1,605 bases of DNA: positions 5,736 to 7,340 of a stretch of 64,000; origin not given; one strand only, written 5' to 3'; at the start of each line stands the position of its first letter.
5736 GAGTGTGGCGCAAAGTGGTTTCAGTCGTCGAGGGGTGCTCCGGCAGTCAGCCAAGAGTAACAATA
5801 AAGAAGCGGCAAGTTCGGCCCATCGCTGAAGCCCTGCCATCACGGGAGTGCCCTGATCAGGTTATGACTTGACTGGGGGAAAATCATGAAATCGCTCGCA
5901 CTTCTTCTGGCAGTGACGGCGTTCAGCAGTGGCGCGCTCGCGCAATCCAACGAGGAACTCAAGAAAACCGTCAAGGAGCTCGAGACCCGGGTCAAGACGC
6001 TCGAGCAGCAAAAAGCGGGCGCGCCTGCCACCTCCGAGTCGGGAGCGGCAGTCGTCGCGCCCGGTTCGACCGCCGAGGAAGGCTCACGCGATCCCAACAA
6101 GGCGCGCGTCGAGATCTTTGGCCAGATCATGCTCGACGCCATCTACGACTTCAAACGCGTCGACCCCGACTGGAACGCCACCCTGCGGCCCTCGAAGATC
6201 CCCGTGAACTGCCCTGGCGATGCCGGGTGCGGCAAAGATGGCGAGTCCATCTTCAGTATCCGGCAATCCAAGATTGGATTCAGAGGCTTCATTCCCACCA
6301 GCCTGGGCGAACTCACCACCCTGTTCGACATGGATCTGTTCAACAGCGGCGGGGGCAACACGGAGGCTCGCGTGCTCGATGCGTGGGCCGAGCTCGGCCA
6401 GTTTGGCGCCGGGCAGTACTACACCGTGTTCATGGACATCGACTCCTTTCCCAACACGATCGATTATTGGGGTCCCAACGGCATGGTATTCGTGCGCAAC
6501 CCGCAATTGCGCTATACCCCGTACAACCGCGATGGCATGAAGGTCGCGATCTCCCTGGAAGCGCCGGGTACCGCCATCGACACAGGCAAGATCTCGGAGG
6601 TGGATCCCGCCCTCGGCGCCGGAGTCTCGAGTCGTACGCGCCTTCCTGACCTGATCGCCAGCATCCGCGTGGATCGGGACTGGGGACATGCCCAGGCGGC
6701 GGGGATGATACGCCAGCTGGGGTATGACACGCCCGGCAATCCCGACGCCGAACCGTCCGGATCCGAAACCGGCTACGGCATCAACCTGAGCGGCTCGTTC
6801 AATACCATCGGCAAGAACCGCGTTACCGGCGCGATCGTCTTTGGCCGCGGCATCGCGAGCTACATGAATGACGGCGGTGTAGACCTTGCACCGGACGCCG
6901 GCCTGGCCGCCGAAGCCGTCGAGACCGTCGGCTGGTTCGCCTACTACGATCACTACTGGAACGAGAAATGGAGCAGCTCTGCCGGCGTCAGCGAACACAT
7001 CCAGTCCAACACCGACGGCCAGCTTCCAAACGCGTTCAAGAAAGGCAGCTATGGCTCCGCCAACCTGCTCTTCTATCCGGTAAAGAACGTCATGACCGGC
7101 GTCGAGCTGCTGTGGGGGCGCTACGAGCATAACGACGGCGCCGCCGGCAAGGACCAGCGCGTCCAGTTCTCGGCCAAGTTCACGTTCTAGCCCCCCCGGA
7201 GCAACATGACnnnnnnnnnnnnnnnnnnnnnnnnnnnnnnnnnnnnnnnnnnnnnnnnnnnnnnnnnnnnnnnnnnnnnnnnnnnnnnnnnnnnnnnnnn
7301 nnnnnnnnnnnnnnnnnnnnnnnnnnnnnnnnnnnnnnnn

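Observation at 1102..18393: Four copies of an 18-bp palindrome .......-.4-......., all in promoter-proximal intergenic DNA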

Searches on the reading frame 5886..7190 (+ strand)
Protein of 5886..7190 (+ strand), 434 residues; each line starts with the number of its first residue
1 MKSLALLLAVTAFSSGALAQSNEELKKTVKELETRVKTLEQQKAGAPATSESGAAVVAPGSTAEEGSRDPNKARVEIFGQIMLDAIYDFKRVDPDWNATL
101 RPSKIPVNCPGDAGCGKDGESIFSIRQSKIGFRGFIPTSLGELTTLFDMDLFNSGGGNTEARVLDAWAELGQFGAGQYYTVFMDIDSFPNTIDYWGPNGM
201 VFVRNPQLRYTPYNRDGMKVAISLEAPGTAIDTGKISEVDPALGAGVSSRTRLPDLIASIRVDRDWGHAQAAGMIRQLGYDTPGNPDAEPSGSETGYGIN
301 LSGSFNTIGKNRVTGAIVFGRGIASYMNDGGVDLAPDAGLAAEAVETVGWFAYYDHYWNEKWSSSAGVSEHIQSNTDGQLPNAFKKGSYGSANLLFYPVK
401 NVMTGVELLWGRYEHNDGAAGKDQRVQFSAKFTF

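Call 8: search_protein_families(library=pfam, proteins=[window:5886-7190:+])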
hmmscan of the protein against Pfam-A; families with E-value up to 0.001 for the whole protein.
window:5886-7190:+ (434 aa): 2 families
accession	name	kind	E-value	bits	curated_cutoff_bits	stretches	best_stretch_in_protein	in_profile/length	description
PF19577.5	DcaP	-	2.8e-16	60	27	1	71-226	65-216/410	DcaP outer membrane protein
PF02530.20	Porin_2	-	2.7e-08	34.1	22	1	137-428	80-346/357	Porin subfamily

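Call 58: find_related_loci(query=window:5886-7190:+, collection=metagenome_contigs, flank=6000)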
Query window:5886-7190:+ (434 aa) in metagenome_contigs; peptide patterns used: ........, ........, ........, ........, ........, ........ (x = any residue, [..] = any of these).
256 stretches matched a pattern; 44 encode a relative of the query (tblastn E <= 1e-3); 44 distinct loci.
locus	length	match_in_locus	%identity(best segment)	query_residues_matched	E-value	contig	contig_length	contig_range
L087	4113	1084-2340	83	16-434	0e+0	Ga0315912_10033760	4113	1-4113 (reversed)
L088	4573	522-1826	76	1-434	0e+0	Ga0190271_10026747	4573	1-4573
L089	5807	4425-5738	70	1-434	0e+0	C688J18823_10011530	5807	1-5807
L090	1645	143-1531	64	1-434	0e+0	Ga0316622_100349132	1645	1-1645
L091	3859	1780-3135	53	3-434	3e-165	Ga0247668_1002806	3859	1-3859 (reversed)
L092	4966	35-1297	55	27-434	5e-160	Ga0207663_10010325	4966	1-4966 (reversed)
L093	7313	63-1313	52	17-434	2e-141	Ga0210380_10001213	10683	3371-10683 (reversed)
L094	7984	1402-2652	52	17-434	2e-140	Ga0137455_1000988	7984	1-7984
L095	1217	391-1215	74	70-345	3e-153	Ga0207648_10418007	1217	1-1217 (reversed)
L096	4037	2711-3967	48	18-434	8e-132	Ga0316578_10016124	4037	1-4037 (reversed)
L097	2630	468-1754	48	18-434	8e-133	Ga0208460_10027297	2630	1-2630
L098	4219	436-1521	55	75-434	1e-125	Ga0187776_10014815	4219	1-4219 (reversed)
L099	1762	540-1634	52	73-434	2e-131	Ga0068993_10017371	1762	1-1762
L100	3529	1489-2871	44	1-434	3e-123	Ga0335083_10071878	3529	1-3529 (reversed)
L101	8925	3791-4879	54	75-434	3e-120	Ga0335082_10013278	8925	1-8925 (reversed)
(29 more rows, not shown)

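Call 67: search_protein_families(library=ncbifam, proteins=[window:5886-7190:+], max_evalue=0.00001)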
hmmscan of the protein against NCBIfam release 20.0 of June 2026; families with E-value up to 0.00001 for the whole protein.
window:5886-7190:+ (434 aa): 0 families
